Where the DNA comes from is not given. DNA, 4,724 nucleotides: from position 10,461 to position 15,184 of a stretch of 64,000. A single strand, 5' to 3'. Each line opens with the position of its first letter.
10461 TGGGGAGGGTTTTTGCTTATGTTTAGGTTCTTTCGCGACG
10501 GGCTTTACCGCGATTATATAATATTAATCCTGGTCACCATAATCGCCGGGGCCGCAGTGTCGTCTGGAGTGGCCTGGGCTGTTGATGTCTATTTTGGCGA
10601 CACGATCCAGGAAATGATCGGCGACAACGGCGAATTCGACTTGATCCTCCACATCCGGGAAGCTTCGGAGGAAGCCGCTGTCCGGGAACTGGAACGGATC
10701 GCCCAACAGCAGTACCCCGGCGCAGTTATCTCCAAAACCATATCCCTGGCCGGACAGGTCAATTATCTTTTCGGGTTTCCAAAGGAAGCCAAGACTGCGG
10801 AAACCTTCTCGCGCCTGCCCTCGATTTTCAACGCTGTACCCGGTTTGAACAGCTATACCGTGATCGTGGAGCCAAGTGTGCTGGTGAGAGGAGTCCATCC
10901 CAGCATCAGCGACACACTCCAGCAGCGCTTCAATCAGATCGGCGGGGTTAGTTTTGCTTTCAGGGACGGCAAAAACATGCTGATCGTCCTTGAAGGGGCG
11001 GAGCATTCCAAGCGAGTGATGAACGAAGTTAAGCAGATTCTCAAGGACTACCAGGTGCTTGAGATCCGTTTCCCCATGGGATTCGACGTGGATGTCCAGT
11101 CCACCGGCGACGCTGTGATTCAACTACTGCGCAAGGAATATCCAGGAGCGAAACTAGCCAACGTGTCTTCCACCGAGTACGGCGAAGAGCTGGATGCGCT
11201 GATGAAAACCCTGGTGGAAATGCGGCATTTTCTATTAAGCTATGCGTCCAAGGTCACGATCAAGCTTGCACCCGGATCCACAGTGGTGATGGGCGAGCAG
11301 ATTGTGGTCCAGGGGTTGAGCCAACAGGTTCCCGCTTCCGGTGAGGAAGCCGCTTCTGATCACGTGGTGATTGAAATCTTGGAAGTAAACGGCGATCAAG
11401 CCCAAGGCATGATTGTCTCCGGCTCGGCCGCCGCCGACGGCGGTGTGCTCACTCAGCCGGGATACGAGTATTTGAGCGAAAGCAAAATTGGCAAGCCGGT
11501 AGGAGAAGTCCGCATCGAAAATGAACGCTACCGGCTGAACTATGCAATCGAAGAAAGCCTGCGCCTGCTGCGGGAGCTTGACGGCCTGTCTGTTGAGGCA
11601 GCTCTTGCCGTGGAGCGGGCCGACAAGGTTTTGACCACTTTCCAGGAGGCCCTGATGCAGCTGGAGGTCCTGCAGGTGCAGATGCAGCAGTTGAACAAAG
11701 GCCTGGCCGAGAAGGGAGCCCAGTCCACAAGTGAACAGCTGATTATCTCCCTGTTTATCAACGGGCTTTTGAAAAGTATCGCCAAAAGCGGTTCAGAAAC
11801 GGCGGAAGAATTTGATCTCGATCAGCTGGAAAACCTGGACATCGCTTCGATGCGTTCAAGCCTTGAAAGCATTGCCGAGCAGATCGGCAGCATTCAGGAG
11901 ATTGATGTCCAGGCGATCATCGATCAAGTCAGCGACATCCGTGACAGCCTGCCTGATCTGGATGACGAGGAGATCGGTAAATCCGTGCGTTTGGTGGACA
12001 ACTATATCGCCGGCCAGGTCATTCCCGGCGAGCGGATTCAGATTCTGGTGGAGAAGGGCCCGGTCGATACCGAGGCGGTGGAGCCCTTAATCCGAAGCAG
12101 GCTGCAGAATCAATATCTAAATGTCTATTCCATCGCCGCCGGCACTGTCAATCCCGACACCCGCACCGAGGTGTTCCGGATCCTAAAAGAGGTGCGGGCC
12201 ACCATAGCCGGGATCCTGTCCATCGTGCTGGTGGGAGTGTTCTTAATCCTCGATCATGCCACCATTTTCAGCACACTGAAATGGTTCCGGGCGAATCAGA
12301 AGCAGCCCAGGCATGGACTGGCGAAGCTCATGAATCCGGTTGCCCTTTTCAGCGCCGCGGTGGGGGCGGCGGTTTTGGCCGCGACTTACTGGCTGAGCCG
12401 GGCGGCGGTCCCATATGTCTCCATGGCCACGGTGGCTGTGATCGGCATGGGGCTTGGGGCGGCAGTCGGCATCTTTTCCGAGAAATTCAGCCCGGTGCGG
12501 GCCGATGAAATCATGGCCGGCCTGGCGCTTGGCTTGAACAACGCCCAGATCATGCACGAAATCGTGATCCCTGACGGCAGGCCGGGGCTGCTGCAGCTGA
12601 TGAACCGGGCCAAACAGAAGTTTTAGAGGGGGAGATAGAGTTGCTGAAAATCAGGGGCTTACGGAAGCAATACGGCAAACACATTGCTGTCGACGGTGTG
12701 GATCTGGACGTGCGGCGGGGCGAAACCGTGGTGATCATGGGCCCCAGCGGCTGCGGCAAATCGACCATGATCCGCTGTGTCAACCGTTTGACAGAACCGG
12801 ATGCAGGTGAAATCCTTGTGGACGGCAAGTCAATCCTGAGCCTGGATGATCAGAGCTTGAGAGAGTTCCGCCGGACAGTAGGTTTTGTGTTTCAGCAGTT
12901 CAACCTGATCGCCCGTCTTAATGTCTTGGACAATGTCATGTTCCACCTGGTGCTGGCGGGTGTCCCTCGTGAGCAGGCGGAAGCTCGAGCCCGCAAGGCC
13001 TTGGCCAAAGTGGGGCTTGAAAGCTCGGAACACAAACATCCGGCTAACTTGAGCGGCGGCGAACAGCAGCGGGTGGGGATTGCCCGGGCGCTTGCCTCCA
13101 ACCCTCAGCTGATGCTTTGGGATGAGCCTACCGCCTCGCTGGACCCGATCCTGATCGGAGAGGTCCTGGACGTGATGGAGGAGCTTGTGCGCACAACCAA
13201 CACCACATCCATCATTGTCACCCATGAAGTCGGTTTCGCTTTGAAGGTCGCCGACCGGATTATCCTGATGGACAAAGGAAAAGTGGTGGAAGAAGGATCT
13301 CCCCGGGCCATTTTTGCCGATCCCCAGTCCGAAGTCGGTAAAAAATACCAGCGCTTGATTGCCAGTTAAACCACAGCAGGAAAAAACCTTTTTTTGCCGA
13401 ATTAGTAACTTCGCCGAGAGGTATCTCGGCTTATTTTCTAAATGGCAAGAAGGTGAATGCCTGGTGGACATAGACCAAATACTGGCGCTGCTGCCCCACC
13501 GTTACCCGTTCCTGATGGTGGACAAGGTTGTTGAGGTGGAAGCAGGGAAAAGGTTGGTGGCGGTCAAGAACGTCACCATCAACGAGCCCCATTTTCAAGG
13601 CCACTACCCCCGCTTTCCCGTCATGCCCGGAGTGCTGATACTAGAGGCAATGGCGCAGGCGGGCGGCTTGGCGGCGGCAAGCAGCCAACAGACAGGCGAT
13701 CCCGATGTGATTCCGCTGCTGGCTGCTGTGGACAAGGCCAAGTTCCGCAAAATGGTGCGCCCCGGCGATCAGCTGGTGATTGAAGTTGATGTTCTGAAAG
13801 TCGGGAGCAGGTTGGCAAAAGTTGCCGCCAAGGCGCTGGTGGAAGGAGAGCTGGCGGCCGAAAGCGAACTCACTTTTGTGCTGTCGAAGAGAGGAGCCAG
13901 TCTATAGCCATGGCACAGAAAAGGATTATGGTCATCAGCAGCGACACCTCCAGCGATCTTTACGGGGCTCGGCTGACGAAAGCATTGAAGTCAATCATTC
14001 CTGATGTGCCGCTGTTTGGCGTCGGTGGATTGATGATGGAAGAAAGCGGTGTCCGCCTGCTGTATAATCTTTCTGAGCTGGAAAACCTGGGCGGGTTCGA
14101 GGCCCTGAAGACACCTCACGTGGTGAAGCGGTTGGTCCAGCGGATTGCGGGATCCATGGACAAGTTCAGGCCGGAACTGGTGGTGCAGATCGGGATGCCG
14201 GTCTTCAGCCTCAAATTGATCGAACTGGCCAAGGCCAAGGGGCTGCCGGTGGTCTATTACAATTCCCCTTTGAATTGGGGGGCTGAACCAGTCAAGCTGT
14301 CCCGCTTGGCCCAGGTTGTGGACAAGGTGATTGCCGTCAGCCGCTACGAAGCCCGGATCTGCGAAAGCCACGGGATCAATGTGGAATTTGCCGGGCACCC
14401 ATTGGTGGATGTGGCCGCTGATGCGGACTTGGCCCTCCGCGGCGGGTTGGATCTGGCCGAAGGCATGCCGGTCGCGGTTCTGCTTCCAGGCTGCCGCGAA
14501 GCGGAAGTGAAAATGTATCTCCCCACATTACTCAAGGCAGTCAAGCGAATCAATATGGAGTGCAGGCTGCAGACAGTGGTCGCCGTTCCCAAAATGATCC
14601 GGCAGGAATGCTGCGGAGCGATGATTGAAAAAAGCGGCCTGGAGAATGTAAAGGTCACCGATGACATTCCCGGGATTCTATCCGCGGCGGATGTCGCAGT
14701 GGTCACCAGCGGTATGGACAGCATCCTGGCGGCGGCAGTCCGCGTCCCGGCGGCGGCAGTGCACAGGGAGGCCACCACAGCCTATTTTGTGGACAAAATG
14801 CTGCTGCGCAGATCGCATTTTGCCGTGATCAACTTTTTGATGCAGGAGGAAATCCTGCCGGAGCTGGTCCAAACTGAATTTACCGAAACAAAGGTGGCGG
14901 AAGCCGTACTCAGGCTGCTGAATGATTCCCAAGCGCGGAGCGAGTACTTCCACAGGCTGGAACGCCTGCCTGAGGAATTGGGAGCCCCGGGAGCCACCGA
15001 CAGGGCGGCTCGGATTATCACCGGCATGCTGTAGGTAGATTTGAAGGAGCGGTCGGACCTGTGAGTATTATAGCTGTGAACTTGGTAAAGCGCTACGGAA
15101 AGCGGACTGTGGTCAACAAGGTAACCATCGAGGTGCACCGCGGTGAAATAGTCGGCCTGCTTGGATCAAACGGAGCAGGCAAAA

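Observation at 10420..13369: Unassigned two-gene ABC-like module (giant periplasmic membrane protein plus amino-acid-type ATPase) wedged between lptA and fabZ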

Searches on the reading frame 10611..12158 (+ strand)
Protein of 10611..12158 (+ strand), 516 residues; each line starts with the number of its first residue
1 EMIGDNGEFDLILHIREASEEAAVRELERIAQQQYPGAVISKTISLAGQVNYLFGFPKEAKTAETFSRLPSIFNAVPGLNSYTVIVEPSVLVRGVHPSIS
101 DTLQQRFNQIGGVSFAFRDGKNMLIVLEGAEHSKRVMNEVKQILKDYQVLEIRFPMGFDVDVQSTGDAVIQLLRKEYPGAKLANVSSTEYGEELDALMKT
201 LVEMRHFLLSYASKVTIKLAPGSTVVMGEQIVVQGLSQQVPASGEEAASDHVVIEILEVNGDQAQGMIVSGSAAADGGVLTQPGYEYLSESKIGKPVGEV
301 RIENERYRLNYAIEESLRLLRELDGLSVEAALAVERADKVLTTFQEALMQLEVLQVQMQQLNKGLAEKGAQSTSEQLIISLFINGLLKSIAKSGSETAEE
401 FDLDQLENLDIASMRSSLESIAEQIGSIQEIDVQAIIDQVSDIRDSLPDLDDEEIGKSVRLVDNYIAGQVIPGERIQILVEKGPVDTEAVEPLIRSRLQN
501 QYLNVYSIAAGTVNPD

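Call 62: predict_structure(alignment_id=A3)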
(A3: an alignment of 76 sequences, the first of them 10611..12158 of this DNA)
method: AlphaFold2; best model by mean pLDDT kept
length: 516 residues; sequences in the alignment: 76
mean_pLDDT: 87.7   pTM: 0.62
mean pLDDT of the five models: 87.7, 86.7, 86.3, 86.3, 85.5
residues with pLDDT >= 90: 308; 70-90: 150; 50-70: 50; < 50: 8
segments of 3 or more residues with pLDDT < 50: 394-399
pLDDT, mean of each block of 10 residues (from residue 1): 69 97 97 96 91 96 96 96 94 94 97 97 96 96 96 88 95 95 84 77 89 96 96 96 96 97 97 83 95 97 89 90 87 86 82 78 67 61 66 51 65 81 79 85 84 91 77 85 93 96 94 84
secondary structure, 60 per line:
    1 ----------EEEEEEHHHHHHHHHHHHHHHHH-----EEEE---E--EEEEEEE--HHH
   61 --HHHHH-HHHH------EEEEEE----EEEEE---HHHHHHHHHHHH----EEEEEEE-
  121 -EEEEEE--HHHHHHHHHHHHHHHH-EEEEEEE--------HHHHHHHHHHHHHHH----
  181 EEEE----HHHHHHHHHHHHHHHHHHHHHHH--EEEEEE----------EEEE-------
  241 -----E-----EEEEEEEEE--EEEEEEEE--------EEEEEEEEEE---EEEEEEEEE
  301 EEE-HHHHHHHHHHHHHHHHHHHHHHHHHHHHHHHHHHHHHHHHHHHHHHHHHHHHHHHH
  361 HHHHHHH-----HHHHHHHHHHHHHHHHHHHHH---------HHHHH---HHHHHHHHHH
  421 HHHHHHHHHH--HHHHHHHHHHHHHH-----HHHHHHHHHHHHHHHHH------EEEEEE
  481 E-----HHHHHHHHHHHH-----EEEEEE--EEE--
elements in order: E11-16 H17-33 E39-42 E49-55 H63-67 H69-72 E79-84 E89-93 H97-108 E113-119 E122-127 H130-145 E147-153 H162-176 E181-184 H189-211 E214-219 E230-233 E252-260 E263-270 E279-288 E292-303 H305-367 H373-393 H403-407 H411-430 H433-446 H452-468 E475-481 H487-498 E504-509 E512-514
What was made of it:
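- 10635..11243 (+): Periplasmic alpha/beta region of repeated ferredoxin-like beta-alpha-beta modules (residues 53-255). AlphaFold2 on 76 sequences, pLDDT 87.7 (call 62).
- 11250..11519 (+): Small beta-barrel domain (residues 258-347); absent from the short 600-650 aa family members. Call 62 strands.
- AlphaFold2 pLDDT 87.7 (call 62).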

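Call 64: fold_search(model_id=the predicted structure, library=pdb)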
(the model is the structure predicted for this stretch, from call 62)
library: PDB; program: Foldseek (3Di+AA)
matches with E <= 10: 956; with E <= 0.001: 1
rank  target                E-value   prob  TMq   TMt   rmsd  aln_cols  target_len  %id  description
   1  7pu5_H                9.2e-04  0.97  0.15  0.26  18.5       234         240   13  Structure of SFPQ-NONO complex (released 2022-03-16)
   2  9hqv_Ya               4.8e-03  0.57  0.12  0.18  19.9       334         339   13  Cryo-EM structure of the small subunit of the mitochondrial ribosome from Toxoplasma gondii (released 2025-06-11)
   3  9r64_I                7.1e-03  0.20  0.10  0.08  34.0       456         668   10  CPS secretion pathway Wza-Wzc_C1 (Conf 0) (released 2026-03-04)
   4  9a72_A                7.6e-03  0.80  0.15  0.25  27.5       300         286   11  Integrative model of YFMS-CHEW by crosslinking MS and deep learning (released 2024-09-18)
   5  6wmz_A                1.3e-02  0.54  0.13  0.19  19.2       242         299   14  Crystal structure of human SFPQ/NONO complex (released 2021-04-28)
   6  3ab2_G                1.8e-02  0.93  0.14  0.17  12.2       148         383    9  Crystal structure of aspartate kinase from Corynebacterium glutamicum in complex with threonine (released 2010-06-23)
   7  2rop_MODEL_1_A        1.9e-02  0.84  0.10  0.32  15.6       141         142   13  Solution structure of domains 3 and 4 of human ATP7B (released 2008-10-21)
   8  6wmz_C                2.1e-02  0.51  0.14  0.21  18.9       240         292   15  Crystal structure of human SFPQ/NONO complex (released 2021-04-28)
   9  9r68_I                2.5e-02  0.08  0.07  0.06  34.0       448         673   12  CPS secretion pathway Wza-Wzc_C1 (Conf 2) (released 2026-03-04)
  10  8rw1_k                2.6e-02  0.89  0.11  0.12  11.4       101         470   12  Structure of a yeast 48S-AUC preinitiation complex in closed conformation (released 2024-09-11)
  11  3p96                  2.6e-02  0.35  0.11  0.14  20.2       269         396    9  Crystal structure of Phosphoserine phosphatase SerB from Mycobacterium avium, native form (released 2010-11-10)
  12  9r62_K                3.0e-02  0.06  0.07  0.05  34.3       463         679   10  CPS co-polymerase Wzc_C1 (released 2026-03-04)
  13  5eno_C                3.3e-02  0.09  0.10  0.09  24.1       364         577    9  MBX2319 bound structure of bacterial efflux pump. (released 2016-04-06)
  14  7vkl_A                3.9e-02  0.66  0.13  0.30  11.7       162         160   10  Crystal structure of MmIMP3-KH12 in complex with zipcode RNA (released 2022-10-05)
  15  8phv_D                4.2e-02  0.98  0.12  0.53   5.0       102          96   10  Structure of Human selenomethionylated Cdc123 bound to domain 3 of eIF2 gamma (released 2023-08-16)
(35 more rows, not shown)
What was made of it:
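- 11250..11519 (+): Foldseek local match to eIF2-gamma domain III, target TM-score about 0.53 (call 64).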

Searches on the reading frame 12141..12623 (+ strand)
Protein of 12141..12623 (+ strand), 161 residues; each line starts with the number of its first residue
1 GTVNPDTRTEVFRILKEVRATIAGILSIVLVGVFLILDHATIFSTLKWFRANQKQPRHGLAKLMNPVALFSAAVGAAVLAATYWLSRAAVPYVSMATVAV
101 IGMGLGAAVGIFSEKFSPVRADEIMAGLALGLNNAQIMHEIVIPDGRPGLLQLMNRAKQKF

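Call 27: search_protein_families(library=pfam, max_evalue=10, proteins=[window:12141-12623:+])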
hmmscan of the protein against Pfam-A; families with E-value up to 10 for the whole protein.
seq(161 aa): 4 families
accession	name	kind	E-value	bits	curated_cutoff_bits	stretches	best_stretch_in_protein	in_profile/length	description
PF07274.17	DUF1440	-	0.0094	16.4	34.7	1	54-144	14-103/135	Protein of unknown function (DUF1440)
PF19628.4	DUF6132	-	0.013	15.5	23.2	1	91-113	4-26/60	Family of unknown function (DUF6132)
PF01788.22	PsbJ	-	3.2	8.1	30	1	20-35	13-28/39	PsbJ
PF17304.8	OM14_C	-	3.3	8.7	26.1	0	63-82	3-22/70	Mitochondrial outer membrane protein OM14, C-terminal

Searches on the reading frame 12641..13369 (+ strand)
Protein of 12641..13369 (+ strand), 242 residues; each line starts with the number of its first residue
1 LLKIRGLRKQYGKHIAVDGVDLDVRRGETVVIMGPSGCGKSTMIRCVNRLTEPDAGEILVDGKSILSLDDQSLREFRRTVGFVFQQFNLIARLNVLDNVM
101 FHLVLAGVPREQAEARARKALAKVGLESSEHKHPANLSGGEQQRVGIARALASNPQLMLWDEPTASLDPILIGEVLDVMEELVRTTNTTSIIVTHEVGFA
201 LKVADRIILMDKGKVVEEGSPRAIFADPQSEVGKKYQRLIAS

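Call 3: search_protein_families(library=pfam, proteins=[window:12641-13369:+], max_evalue=0.01)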
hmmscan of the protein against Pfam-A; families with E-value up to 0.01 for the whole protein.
window:12641-13369:+ (242 aa): 10 families
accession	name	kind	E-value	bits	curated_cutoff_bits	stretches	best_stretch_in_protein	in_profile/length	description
PF00005.33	ABC_tran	-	1.3e-38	133.1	25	1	18-165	2-137/137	ABC transporter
PF13304.12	AAA_21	-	4.6e-07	30.6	27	1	136-196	237-299/304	AAA domain, putative AbiEii toxin, Type IV TA system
PF13191.12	AAA_16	-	7.8e-05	23.7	32.6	1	24-60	19-58/167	AAA ATPase domain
PF02463.25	SMC_N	-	9.5e-05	22.4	40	0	129-208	135-209/220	RecF/RecN/SMC N terminal domain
PF09818.15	ABC_ATPase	-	0.00032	20.2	23.2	0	172-214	208-250/283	P-loop domain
PF13555.12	AAA_29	-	0.00089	19.4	27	1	18-47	13-42/61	P-loop containing region of AAA domain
PF03215.21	Rad17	-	0.0023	18.3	23.8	1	22-50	40-68/186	Rad17 P-loop domain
PF03193.22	RsgA_GTPase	-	0.0024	18.1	30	1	26-49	105-128/174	RsgA GTPase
PF13401.12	AAA_22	-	0.0029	18.4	27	1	29-62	7-33/130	AAA domain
PF01637.24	ATPase_2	-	0.0031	17.8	33.2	0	27-55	20-49/225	ATPase domain predominantly from Archaea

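Call 4: search_protein_families(library=ncbifam, proteins=[window:12641-13369:+], max_evalue=0.01)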
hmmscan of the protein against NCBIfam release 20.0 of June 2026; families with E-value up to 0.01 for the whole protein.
window:12641-13369:+ (242 aa): 191 families (the best 25 are shown)
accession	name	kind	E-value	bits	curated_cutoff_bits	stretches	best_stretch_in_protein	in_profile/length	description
NF007027.0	PRK09493.1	equivalog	4.7e-76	255.3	379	1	1-236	1-235/240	glutamine ABC transporter ATP-binding protein GlnQ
NF008428.0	PRK11264.1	equivalog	4.8e-76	255.3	406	1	1-236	3-243/250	L-cystine ABC transporter ATP-binding protein TcyN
TIGR01186.1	proV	subfamily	1.3e-72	244.9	326.6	1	10-236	2-229/363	betaine/proline/choline family ABC transporter ATP-binding protein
TIGR03005.1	ectoine_ehuA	equivalog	1.1e-66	224.6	345.4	1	3-239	2-249/252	ectoine/hydroxyectoine ABC transporter ATP-binding protein EhuA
TIGR02315.1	ABC_phnC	equivalog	5.2e-65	219.3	266.1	1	1-225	1-234/243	phosphonate ABC transporter ATP-binding protein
NF008338.0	PRK11124.1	equivalog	1.8e-63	214.3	369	1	2-236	3-239/242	arginine ABC transporter ATP-binding protein ArtP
TIGR03265.1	PhnT2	equivalog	1.9e-63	214.8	457.7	1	2-231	5-229/353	putative 2-aminoethylphosphonate ABC transporter ATP-binding protein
NF007908.0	PRK10619.1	equivalog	1.6e-62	211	466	1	2-232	6-247/257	histidine ABC transporter ATP-binding protein HisP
TIGR02314.1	ABC_MetN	equivalog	1.2e-60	205.4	499.7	1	10-238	13-242/343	methionine ABC transporter ATP-binding protein MetN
TIGR00972.1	3a0107s01c2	equivalog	1.3e-60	204.9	343.2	1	2-236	2-242/248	phosphate ABC transporter ATP-binding protein PstB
NF006987.0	PRK09452.1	equivalog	1e-56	192.3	482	1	2-229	18-240/378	spermidine/putrescine ABC transporter ATP-binding protein PotA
TIGR03415.1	ABC_choXWV_ATP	equivalog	2.1e-56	191.5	483.75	1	8-232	31-260/382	choline ABC transporter ATP-binding protein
NF007480.0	PRK10070.1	equivalog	6.5e-55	186.6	444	1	12-236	39-264/400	glycine betaine/L-proline ABC transporter ATP-binding protein ProV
NF043075.1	MMSYN1_0197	equivalog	7e-55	186.3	550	1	1-231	2-227/341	spermidine/putrescine ABC transporter ATP-binding protein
TIGR02673.1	FtsE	equivalog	1.2e-54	185.3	264.85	1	1-214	1-214/214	cell division ATP-binding protein FtsE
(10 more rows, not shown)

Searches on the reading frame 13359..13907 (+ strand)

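Call 3: search_protein_families(library=pfam, proteins=[window:13359-13907:+], max_evalue=0.01)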
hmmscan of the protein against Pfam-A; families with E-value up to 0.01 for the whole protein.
window:13359-13907:+ (182 aa): 3 families
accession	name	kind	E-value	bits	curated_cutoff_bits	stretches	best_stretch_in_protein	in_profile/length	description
PF07977.19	FabA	-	7.3e-34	116.8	23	1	45-168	1-136/138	FabA-like domain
PF03061.28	4HBT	-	6.5e-06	26.8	20.6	1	91-159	6-70/79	Thioesterase superfamily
PF01575.25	MaoC_dehydratas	-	0.0026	17.8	27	1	94-148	52-104/123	MaoC like domain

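Call 4: search_protein_families(library=ncbifam, proteins=[window:13359-13907:+], max_evalue=0.01)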
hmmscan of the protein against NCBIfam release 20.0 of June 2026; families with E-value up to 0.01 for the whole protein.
window:13359-13907:+ (182 aa): 6 families
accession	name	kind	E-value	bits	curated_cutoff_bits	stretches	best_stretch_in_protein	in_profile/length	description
TIGR01750.1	fabZ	equivalog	8.8e-55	184.4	155.15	1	36-174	1-140/141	3-hydroxyacyl-ACP dehydratase FabZ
NF000582.1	PRK00006.1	equivalog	5.5e-54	181.8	113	1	37-174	1-136/137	3-hydroxyacyl-ACP dehydratase FabZ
NF009667.0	PRK13188.1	equivalog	1.6e-51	175.4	465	1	31-177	316-461/464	bifunctional UDP-3-O-[3-hydroxymyristoyl] N-acetylglucosamine deacetylase/3-hydroxyacyl-ACP dehydratase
NF058663.1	cispen_cyc_AmcE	equivalog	7.7e-19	68.2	140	1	40-173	8-140/153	cispentacin biosynthesis cyclizing decarboxylase AmcE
NF003509.0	PRK05174.1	equivalog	7.9e-09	35.5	124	1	43-169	27-152/172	bifunctional 3-hydroxydecanoyl-ACP dehydratase/trans-2-decenoyl-ACP isomerase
TIGR01749.1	fabA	equivalog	4.7e-06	26.6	238.15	1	49-151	29-134/169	3-hydroxyacyl-[acyl-carrier-protein] dehydratase FabA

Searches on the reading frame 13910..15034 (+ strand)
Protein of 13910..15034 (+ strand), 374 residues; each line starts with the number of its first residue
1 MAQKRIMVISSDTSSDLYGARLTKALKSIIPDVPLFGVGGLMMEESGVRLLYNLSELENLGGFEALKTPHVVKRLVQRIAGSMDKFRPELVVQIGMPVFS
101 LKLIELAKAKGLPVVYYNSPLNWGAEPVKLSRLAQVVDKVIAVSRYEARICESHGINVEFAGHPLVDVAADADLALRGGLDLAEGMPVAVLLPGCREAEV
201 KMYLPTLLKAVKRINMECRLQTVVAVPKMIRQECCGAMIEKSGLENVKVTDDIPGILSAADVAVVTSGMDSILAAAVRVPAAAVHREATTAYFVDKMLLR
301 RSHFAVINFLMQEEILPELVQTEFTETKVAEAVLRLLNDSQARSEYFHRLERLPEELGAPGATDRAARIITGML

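Call 3: search_protein_families(library=pfam, proteins=[window:13910-15034:+], max_evalue=0.01)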
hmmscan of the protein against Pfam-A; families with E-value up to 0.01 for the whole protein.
window:13910-15034:+ (374 aa): 1 family
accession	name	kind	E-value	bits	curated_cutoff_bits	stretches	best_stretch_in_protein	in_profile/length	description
PF02684.21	LpxB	-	2.6e-45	155.3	22.6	1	6-344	1-345/374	Lipid-A-disaccharide synthetase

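Call 4: search_protein_families(library=ncbifam, proteins=[window:13910-15034:+], max_evalue=0.01)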
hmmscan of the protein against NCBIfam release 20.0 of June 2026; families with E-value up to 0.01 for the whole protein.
window:13910-15034:+ (374 aa): 3 families
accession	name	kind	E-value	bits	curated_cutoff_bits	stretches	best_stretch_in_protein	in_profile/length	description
TIGR00215.1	lpxB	equivalog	8.9e-44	149.9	190.25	1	5-368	8-377/382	lipid-A-disaccharide synthase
NF002173.0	PRK01021.1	equivalog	1.8e-22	79.7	1033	1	6-344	229-576/610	lipid-A-disaccharide synthase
TIGR03492.1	TIGR03492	hypoth_equivalog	1.6e-08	33.7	219.2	1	140-247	164-266/396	lipid-A-disaccharide synthase-related protein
